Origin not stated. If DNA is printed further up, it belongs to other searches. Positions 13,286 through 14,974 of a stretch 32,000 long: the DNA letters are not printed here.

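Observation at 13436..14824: Tubulin-like (artubulin-type) GTPase gene in an archaeal chromosome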

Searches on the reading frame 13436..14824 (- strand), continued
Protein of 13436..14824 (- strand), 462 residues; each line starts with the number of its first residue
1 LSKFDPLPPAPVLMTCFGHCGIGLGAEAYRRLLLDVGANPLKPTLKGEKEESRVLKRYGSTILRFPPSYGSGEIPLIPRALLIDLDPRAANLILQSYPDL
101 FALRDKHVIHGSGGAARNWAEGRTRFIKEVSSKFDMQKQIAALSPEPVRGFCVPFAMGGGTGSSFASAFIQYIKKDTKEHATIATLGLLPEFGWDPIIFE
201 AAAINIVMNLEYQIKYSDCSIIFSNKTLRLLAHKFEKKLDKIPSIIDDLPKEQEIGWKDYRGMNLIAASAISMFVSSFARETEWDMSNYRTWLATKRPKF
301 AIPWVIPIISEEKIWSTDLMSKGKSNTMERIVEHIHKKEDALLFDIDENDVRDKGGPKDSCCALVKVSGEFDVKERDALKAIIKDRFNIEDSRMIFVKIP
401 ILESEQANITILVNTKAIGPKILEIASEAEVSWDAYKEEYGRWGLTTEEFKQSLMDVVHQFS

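Call 22: search_solved_structures(query=A1, max_evalue=10, show_alignments=4)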
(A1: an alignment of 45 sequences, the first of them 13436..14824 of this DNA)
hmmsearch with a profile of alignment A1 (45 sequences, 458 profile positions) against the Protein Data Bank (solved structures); distinct sequences matched with E-value up to 10: 172 (the best 60 are shown).
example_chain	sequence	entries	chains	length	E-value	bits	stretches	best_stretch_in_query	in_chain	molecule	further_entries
24rt_A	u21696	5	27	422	5.4e-22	81.4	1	13-235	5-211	Heim-alpha-tubulin | AtubB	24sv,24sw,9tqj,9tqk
9f6t_A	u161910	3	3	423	4.1e-18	68.6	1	77-237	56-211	Asgard tubulin A (AtubA) from Candidatus Lokiarchaeum ossiferum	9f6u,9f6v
9hxc_A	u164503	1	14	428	4.2e-18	68.6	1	77-237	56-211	Asgard tubulin AtubA with residues from TEV protease cleavage site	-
9f6t_B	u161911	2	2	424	1.1e-14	57.3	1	77-240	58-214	Asgard tubulin B (AtubB) from Candidatus Lokiarchaeum ossiferum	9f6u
6tf9_TP1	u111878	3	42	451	1.6e-14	56.7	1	70-239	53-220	Tubulin gamma-1 chain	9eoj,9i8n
8va2_g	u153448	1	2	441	2.2e-14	56.3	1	70-239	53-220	Tubulin gamma-1 chain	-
6v5v_g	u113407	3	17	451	2.2e-14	56.3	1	11-240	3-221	Tubulin gamma-1 chain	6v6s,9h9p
7as4_1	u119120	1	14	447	2.2e-14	56.3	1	70-239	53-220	Tubulin gamma-1 chain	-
7qj0_U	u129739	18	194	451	2.3e-14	56.2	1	70-239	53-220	Tubulin gamma-1 chain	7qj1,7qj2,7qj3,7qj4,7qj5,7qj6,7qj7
9g3x_g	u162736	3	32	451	2.3e-14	56.2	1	70-239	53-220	Tubulin gamma chain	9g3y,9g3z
8vrd_a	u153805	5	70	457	2.4e-14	56.2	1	70-240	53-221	Tubulin gamma-1 chain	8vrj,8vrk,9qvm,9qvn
1z5v_A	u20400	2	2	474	2.5e-14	56.1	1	11-239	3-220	Tubulin gamma-1 chain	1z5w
3cb2_A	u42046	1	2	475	2.5e-14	56.1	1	11-239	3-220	tubulin gamma-1 chain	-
9i8g_a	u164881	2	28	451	3.8e-14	55.5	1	70-239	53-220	Tubulin gamma-1 chain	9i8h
7sja_A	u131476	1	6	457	6.6e-14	54.7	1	16-236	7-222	Tubulin alpha-1B chain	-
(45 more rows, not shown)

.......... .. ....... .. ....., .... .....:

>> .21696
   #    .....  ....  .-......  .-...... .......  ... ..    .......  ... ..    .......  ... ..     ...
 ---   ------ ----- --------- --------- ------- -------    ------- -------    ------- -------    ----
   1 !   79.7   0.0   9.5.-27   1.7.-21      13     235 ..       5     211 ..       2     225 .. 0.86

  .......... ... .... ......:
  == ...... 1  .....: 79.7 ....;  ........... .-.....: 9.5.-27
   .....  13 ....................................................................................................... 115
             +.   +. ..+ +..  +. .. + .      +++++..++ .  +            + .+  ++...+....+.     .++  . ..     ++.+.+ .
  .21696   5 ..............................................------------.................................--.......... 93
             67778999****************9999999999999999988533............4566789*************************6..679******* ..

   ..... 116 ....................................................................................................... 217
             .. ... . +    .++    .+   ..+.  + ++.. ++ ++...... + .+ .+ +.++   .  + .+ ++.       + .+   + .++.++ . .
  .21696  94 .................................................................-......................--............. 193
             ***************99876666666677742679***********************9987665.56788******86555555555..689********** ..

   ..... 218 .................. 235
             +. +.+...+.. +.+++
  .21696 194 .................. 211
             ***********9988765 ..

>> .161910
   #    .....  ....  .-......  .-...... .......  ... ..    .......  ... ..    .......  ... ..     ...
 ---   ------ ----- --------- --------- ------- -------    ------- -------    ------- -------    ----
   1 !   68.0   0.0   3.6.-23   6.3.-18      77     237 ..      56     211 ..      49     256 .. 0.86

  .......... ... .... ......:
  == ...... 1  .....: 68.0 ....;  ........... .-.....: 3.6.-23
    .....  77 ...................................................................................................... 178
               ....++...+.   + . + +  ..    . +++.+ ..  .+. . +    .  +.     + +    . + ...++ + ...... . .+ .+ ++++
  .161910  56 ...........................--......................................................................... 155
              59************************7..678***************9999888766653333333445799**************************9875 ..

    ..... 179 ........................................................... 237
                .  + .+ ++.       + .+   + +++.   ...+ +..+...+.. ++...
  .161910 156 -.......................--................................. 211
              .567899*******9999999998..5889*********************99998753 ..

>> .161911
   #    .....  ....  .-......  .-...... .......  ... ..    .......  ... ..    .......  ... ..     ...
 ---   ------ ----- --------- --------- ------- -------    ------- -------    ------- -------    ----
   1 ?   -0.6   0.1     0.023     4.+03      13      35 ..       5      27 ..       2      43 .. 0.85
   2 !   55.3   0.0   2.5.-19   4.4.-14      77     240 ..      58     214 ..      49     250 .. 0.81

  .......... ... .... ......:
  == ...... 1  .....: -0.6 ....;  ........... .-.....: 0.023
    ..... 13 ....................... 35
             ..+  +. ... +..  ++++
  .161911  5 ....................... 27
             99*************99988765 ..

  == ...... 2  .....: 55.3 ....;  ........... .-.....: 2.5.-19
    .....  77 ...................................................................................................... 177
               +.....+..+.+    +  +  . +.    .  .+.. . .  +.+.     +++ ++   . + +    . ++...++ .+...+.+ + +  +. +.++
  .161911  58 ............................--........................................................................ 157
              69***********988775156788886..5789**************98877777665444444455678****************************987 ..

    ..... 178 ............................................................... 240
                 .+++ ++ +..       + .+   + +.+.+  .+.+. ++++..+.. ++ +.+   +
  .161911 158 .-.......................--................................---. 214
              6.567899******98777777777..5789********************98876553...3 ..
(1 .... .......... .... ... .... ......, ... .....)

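Call 30: predict_structure(alignment_id=A1)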
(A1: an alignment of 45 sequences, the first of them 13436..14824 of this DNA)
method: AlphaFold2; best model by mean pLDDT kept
length: 462 residues; sequences in the alignment: 45
mean_pLDDT: 77.7   pTM: 0.84
mean pLDDT of the five models: 77.7, 77.4, 73.3, 69.3, 62.3
residues with pLDDT >= 90: 131; 70-90: 207; 50-70: 95; < 50: 29
segments of 3 or more residues with pLDDT < 50: 1-10, 194-197, 281-286, 314-322
pLDDT, mean of each block of 10 residues (from residue 1): 36 68 72 67 63 59 53 60 77 70 78 83 89 81 72 75 83 76 81 55 89 91 90 91 75 66 87 72 51 85 91 48 71 92 87 81 89 93 92 88 81 91 92 93 95 96 89
secondary structure, 60 per line:
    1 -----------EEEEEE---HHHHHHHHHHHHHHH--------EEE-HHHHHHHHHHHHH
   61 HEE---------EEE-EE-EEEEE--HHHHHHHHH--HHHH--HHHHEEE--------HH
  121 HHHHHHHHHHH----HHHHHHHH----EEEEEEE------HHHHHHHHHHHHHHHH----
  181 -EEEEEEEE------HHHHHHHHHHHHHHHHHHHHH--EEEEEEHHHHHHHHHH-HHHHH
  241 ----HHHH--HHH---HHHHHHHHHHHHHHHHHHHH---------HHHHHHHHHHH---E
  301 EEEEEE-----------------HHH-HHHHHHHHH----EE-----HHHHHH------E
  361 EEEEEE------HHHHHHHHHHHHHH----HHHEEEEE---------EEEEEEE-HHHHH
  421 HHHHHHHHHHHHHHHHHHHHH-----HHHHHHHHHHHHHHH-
elements in order: E12-17 H21-35 E44-46 H48-61 E73-75 E80-84 H87-95 H98-101 H104-107 E108-110 H119-131 H136-143 E148-154 H161-176 E182-189 H196-216 E219-224 H225-234 H236-240 H245-248 H257-276 H286-296 E300-306 H328-336 H348-353 E360-366 H373-386 E394-398 E408-414 H416-441 H447-461

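Call 33: fold_search(model_id=the predicted structure, library=pdb)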
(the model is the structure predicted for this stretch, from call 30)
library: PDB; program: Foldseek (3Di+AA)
matches with E <= 10: 1516; with E <= 0.001: 1106
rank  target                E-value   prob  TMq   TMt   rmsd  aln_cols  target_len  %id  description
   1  9c6r_B                3.1e-21  1.00  0.68  0.73   5.4       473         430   17  Blood cell-specific tubulin in complex with Cryptophycin-52 (released 2025-01-01)
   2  9imo_B                1.1e-20  1.00  0.72  0.78   4.3       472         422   18  Crystal structure of Tubulin-RB3-TTL-Y12 (released 2025-02-26)
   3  7cld_B                1.5e-20  1.00  0.72  0.79   4.1       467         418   17  Crystal structure of T2R-TTL-Cevipabulin complex (released 2021-07-07)
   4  7ung_AB               1.6e-20  1.00  0.72  0.76   4.6       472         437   18  48-nm repeat of the human respiratory doublet microtubule (released 2022-10-05)
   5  5mf4_B                2.1e-20  1.00  0.70  0.75   4.8       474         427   17  Tubulin-Dictyostatin complex (released 2017-09-20)
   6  5lyj_D                2.3e-20  1.00  0.70  0.75   5.0       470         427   17  Tubulin-Combretastatin A4 complex (released 2017-01-18)
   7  7tub_A                2.5e-20  1.00  0.70  0.73   5.4       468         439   17  The beta-tubulin folding intermediate IV (released 2022-12-28)
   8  5s54_B                3.0e-20  1.00  0.71  0.77   4.7       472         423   16  Tubulin-Z2856434816-complex (released 2021-06-30)
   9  5osk_B                3.0e-20  1.00  0.70  0.76   4.9       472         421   17  Tubulin-7j complex (released 2017-12-20)
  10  5o7a_D                3.5e-20  1.00  0.69  0.76   5.2       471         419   16  Quinolin-6-yloxyacetamides are microtubule destabilizing agents that bind to the colchicine site of tubulin (released 2017-07-05)
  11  5s5y_D                4.0e-20  1.00  0.70  0.74   5.2       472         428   17  Tubulin-Z26781952-complex (released 2021-06-30)
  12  5kmg_B                4.0e-20  1.00  0.70  0.74   4.6       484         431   16  Near-atomic cryo-EM structure of PRC1 bound to the microtubule (released 2016-08-03)
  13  5s5b_D                4.0e-20  1.00  0.69  0.73   5.1       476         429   17  Tubulin-Z906021418-complex (released 2021-06-30)
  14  8iyj_TI               4.0e-20  1.00  0.67  0.72   5.2       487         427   18  Cryo-EM structure of the 48-nm repeat doublet microtubule from mouse sperm (released 2023-07-05)
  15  5jvd_B                4.2e-20  1.00  0.71  0.77   5.0       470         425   18  Tubulin-TUB092 complex (released 2016-06-08)
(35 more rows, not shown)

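Call 44: search_protein_representatives(alignment_id=A1)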
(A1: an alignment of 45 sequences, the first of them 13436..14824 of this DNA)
Query: 45 sequences, 458 profile positions. Proteins with E-value up to 0.001 (for the whole library): 636; up to 1e-10: 31; up to 1e-30: 6. The best 150 are listed.
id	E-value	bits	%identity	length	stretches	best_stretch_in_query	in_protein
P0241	2.1e-208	709.1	-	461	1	5-457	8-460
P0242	1.0e-71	258.5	-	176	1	102-240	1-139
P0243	5.2e-61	223.2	-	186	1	264-402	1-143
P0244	2.8e-42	161.5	-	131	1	359-458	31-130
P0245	1.4e-39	152.6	-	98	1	361-458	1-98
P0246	1.7e-32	129.3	-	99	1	360-457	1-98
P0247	1.6e-27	112.8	-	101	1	264-335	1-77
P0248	1.4e-21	93.2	-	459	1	77-455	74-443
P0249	1.9e-21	92.8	-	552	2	77-232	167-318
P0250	2.0e-15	72.9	-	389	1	13-234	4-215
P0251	6.3e-15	71.3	-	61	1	398-457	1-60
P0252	9.2e-15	70.8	-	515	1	8-244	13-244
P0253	1.2e-13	67.1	-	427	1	71-233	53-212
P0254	1.7e-13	66.6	-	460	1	77-236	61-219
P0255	3.7e-13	65.5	-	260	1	10-222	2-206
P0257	4.1e-13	65.3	-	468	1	78-244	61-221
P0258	1.1e-12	64.0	-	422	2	78-234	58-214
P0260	3.3e-12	62.3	-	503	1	11-429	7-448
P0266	3.7e-11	58.9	-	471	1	77-241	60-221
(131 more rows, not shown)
